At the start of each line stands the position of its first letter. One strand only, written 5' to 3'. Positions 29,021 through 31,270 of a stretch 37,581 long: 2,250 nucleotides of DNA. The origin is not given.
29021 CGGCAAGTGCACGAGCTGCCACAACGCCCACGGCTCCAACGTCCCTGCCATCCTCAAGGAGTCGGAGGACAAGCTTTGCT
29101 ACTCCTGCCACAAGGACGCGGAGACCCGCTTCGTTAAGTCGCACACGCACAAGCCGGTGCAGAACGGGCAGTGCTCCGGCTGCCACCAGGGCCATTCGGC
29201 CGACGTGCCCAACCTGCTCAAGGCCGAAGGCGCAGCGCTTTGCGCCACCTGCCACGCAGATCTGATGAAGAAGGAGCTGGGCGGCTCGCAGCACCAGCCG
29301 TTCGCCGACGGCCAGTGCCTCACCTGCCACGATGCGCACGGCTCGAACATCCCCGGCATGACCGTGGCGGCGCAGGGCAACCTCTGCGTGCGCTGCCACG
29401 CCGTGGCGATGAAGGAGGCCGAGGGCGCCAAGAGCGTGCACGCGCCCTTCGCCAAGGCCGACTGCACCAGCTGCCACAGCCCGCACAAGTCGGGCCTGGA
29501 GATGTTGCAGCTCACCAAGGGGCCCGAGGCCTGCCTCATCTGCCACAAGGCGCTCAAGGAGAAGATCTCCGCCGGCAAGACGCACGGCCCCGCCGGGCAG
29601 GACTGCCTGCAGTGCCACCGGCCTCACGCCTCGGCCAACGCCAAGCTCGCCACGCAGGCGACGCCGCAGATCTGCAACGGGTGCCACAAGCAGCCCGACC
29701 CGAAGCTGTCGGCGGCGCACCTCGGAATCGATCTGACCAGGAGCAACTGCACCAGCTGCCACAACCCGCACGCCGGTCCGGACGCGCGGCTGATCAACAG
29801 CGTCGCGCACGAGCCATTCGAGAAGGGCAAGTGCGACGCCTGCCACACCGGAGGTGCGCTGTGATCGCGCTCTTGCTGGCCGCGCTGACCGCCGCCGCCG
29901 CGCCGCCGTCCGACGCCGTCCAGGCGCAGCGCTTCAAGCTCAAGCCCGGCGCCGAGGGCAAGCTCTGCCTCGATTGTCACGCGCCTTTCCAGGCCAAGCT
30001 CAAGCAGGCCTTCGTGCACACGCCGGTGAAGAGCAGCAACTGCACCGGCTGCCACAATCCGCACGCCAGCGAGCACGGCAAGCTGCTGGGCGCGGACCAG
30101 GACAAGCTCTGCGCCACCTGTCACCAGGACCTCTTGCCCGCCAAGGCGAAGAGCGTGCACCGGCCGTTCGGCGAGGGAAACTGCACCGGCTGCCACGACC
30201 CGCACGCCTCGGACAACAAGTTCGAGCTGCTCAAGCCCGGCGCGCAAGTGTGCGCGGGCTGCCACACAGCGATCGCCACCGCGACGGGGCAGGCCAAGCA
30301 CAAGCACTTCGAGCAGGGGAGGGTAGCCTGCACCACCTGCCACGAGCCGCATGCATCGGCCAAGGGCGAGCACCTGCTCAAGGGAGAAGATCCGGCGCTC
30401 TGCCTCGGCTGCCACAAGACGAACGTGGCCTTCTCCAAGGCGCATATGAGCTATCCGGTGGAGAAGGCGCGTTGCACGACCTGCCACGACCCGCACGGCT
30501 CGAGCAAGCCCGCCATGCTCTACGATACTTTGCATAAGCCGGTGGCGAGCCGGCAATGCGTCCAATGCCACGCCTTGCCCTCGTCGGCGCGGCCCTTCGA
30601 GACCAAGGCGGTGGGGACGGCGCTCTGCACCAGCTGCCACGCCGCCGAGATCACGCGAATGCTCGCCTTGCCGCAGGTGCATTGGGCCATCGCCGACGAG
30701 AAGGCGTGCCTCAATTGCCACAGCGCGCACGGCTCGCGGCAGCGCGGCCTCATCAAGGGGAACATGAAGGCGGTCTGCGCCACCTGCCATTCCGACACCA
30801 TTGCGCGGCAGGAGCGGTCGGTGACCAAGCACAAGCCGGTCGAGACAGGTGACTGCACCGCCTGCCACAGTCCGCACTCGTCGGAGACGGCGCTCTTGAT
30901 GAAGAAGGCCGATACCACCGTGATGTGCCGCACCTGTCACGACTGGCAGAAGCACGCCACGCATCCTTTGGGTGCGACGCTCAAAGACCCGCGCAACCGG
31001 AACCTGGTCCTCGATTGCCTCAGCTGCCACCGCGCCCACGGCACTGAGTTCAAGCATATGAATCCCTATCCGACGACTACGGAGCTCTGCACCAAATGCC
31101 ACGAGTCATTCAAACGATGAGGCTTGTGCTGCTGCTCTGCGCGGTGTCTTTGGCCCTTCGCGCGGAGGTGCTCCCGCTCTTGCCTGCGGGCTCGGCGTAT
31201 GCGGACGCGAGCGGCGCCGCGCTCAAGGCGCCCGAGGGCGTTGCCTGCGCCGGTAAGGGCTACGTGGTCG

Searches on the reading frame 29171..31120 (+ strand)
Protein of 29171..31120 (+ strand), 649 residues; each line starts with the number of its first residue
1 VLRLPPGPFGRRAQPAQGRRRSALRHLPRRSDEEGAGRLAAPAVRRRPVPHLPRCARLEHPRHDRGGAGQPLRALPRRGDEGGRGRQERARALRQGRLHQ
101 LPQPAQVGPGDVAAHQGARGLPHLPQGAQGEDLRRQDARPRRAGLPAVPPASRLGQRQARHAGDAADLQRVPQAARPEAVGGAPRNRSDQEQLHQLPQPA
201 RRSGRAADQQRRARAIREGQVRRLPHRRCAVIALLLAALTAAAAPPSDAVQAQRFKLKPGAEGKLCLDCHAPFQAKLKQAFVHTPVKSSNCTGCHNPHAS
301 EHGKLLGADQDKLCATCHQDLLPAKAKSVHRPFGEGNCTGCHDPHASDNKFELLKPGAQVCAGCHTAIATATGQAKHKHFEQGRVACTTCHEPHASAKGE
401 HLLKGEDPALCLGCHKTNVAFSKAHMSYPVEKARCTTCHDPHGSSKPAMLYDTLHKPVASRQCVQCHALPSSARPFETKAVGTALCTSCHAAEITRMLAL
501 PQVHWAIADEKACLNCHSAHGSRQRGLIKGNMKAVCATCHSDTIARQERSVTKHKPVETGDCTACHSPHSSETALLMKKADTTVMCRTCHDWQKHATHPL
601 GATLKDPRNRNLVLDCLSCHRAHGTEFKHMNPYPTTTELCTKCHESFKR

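Call 16: search_protein_families(library=pfam, proteins=[window:29171-31120:+], max_evalue=0.001)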
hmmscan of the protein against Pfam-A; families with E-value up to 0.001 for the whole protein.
window:29171-31120:+ (649 aa): 5 families
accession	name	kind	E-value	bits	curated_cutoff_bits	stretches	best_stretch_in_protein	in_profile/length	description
PF09699.15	Paired_CXXCH_1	-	2.4e-82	270.8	20.6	8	330-367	1-38/41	Doubled CXXCH motif (Paired_CXXCH_1)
PF14522.11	Cytochrome_C7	-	2.5e-17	62.9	24.8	1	533-591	13-67/67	Cytochrome c7 and related cytochrome c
PF14537.11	Cytochrom_c3_2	-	3.9e-17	62.9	25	1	460-541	6-79/79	Cytochrome c3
PF02085.21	Cytochrom_CIII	-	4.4e-11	43.5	22.9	0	411-490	33-101/101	Class III cytochrome C family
PF22678.1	Cytochrom_c_NrfB-like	-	0.00017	22.4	27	0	262-317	32-89/89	Cytochrome c-type protein NrfB-like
